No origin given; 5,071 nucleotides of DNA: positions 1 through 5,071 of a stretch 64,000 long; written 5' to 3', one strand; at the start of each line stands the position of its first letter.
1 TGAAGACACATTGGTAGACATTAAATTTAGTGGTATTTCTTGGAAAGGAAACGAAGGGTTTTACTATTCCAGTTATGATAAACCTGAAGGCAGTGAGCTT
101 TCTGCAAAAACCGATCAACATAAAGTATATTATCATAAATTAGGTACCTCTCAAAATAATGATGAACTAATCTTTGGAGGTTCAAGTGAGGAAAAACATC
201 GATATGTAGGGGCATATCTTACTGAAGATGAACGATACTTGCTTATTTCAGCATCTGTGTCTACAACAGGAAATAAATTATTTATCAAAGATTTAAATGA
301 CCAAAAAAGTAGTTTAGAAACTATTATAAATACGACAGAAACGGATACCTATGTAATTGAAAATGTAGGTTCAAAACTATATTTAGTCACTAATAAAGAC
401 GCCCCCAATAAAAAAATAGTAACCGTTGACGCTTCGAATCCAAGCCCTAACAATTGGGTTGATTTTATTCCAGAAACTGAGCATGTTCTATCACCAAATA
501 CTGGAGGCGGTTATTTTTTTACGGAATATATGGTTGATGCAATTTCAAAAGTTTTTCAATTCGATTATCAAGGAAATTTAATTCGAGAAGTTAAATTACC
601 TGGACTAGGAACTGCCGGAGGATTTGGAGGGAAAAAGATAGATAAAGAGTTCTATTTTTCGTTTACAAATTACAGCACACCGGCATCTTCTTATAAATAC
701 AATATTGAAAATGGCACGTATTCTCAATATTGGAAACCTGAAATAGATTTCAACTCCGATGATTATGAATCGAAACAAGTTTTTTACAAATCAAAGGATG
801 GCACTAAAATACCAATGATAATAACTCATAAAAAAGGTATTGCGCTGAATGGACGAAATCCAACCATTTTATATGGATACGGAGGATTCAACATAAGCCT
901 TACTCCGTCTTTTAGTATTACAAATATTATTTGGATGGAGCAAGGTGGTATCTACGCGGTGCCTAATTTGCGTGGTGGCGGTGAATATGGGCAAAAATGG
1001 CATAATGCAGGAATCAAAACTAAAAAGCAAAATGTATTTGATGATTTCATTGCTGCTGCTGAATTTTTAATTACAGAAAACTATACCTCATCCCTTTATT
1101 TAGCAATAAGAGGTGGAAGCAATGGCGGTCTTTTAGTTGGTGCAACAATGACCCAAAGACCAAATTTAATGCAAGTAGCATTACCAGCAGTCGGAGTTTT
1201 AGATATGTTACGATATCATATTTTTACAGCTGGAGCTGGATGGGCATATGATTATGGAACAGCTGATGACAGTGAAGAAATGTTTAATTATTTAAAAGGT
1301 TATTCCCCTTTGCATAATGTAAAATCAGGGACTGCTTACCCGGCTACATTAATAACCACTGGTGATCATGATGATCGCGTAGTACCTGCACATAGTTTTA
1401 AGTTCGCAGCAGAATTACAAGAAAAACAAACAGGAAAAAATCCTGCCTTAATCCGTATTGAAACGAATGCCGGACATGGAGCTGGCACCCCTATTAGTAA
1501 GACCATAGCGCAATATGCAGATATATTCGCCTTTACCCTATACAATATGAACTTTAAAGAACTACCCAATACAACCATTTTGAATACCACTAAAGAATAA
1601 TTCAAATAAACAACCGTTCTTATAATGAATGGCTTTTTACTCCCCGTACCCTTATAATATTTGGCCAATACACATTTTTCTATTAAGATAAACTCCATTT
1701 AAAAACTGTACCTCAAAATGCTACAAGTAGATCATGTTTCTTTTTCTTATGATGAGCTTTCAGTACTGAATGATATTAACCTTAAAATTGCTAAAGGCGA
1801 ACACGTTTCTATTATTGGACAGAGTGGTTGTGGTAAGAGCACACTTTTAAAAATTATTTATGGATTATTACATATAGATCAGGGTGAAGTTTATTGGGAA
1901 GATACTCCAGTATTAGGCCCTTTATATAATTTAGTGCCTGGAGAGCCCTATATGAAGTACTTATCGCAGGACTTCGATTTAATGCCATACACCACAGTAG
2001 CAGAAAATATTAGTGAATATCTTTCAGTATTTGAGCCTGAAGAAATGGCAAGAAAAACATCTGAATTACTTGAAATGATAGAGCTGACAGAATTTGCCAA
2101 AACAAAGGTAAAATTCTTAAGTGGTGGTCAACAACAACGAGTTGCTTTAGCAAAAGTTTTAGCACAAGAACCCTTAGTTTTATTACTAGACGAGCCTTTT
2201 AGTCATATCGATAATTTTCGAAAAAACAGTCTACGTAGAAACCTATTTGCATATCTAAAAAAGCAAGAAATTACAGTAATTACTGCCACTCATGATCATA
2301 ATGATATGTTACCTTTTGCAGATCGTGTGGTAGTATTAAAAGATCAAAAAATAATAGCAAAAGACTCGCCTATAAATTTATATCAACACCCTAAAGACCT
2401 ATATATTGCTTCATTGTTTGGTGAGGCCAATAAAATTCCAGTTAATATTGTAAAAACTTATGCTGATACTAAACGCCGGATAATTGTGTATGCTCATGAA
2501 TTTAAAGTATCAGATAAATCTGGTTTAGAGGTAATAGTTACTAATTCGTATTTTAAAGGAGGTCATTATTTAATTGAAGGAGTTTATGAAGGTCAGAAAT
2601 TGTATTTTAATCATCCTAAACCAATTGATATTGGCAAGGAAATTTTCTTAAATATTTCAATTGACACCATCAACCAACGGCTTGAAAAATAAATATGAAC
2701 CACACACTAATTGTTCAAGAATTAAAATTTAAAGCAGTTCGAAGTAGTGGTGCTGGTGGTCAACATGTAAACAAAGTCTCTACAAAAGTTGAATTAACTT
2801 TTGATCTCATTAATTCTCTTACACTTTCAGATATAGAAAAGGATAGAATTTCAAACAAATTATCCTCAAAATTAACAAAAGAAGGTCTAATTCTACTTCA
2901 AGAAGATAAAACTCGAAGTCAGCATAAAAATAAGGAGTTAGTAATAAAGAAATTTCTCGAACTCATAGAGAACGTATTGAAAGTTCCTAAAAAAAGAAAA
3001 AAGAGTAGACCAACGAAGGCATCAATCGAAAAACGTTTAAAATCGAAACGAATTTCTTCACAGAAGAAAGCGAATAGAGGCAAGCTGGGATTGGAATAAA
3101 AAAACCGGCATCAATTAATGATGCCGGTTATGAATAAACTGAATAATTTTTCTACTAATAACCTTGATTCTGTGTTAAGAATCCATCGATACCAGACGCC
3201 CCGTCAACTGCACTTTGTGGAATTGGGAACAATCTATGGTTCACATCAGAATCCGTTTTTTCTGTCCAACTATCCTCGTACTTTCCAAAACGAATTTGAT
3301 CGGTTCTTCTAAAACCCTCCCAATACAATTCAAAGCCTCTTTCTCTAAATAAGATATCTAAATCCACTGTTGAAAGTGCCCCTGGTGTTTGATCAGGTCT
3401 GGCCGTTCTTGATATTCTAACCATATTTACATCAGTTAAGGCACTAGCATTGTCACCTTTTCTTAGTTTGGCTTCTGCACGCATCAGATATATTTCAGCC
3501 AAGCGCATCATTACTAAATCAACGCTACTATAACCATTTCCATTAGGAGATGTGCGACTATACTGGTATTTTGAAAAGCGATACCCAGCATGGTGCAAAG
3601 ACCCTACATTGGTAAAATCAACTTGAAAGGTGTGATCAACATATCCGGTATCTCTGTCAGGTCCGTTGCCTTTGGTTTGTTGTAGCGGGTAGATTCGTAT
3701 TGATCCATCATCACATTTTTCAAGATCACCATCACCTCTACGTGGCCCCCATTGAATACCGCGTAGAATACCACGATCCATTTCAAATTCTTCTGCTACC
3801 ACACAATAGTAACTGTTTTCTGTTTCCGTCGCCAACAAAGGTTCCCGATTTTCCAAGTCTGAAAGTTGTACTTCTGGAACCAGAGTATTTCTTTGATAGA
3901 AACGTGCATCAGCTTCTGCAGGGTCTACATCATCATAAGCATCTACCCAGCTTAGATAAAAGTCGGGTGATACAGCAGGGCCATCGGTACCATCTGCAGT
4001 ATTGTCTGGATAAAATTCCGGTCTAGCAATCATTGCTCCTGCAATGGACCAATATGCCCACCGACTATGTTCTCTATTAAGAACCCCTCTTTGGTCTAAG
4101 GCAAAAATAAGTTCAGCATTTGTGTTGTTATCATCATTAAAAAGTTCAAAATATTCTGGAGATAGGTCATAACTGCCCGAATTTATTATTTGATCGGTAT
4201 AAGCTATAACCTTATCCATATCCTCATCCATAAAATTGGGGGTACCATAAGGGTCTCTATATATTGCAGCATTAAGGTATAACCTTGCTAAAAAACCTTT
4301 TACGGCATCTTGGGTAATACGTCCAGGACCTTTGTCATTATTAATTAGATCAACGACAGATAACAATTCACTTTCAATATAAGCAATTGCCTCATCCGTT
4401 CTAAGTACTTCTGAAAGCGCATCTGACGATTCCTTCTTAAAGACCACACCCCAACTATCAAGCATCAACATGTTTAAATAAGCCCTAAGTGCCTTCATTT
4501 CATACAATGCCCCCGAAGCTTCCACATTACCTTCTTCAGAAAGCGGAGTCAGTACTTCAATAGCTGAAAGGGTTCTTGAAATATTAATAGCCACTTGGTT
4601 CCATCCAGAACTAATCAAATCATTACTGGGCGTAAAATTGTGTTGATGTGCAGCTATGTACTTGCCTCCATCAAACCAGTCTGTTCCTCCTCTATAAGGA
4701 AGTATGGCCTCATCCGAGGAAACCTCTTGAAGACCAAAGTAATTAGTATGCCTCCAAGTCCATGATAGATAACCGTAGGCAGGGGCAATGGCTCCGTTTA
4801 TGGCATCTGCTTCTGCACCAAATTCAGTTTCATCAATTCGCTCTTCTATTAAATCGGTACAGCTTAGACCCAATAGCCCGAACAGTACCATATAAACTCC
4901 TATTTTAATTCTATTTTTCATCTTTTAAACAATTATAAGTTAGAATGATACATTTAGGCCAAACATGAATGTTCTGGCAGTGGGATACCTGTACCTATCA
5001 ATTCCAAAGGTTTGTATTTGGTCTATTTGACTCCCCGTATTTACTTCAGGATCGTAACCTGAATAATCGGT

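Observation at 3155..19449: Top candidate: SusCD + phosphoesterases + ethanolamine gamma-glutamylation genes in one co-oriented run, a putative phospholipid head-group (N+P) scavenging system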

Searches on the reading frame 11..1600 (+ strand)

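Call 5: search_protein_families(library=pfam, proteins=[window:11-1600:+])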
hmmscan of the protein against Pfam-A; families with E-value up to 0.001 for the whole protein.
window:11-1600:+ (529 aa): 2 families
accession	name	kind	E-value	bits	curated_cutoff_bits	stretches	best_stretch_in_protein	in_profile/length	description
PF00326.27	Peptidase_S9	-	8e-64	215.5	22.6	1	299-514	1-211/213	Prolyl oligopeptidase family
PF02897.21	Peptidase_S9_N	-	9e-63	212.9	24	1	2-239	168-410/414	Prolyl oligopeptidase, N-terminal beta-propeller domain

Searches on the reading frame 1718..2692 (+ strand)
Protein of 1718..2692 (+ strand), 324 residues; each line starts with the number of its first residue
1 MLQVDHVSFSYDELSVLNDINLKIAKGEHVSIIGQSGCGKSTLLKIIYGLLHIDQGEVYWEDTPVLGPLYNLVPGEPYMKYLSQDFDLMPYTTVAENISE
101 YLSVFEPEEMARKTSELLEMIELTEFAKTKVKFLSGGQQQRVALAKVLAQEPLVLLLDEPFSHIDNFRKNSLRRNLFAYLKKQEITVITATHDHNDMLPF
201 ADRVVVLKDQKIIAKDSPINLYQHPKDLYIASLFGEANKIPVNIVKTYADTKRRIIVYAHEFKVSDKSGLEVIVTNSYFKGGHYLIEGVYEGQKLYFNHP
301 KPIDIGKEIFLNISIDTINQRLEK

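Call 5: search_protein_families(library=pfam, proteins=[window:1718-2692:+])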
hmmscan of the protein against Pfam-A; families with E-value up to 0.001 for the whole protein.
window:1718-2692:+ (324 aa): 5 families
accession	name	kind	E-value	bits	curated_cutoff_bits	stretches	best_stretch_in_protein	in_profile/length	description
PF00005.33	ABC_tran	-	6.1e-34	118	25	1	17-161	1-136/137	ABC transporter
PF13304.12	AAA_21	-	6.1e-07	30.2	27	0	135-193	239-299/304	AAA domain, putative AbiEii toxin, Type IV TA system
PF02463.25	SMC_N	-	6.1e-05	23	40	0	114-207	117-211/220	RecF/RecN/SMC N terminal domain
PF13191.12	AAA_16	-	0.0004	21.4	32.6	0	24-159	19-140/167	AAA ATPase domain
PF03193.22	RsgA_GTPase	-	0.00052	20.3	30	0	11-58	91-137/174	RsgA GTPase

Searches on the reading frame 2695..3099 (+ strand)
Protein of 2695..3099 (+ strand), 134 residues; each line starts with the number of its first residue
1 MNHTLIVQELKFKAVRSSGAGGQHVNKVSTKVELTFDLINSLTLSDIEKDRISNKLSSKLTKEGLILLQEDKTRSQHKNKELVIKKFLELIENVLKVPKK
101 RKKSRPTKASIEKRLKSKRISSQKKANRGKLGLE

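Call 5: search_protein_families(library=pfam, proteins=[window:2695-3099:+])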
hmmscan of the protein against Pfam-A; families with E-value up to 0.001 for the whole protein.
window:2695-3099:+ (134 aa): 1 family
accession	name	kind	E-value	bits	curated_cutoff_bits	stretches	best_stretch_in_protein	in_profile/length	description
PF00472.26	RF-1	-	7.7e-18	65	35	1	8-127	10-108/116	RF-1 domain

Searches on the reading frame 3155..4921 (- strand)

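Call 3: search_protein_families(library=pfam, proteins=[window:3155-4921:-])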
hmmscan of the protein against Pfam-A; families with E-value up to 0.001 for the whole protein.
window:3155-4921:- (588 aa): 2 families
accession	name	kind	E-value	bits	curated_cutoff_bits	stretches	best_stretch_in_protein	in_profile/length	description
PF07980.17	SusD_RagB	-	1.8e-23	84.1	23.1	1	443-588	129-297/297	SusD family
PF14322.12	SusD-like_3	-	0.00065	20.4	27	0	90-216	61-191/191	Starch-binding associating with outer membrane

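Call 4: search_protein_families(library=ncbifam, proteins=[window:3155-4921:-])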
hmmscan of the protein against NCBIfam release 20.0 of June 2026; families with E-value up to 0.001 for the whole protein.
window:3155-4921:- (588 aa): 1 family
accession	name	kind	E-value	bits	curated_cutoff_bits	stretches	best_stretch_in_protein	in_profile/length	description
NF033071.0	SusD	exception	4e-36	124.4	725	2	451-588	421-558/558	starch-binding outer membrane lipoprotein SusD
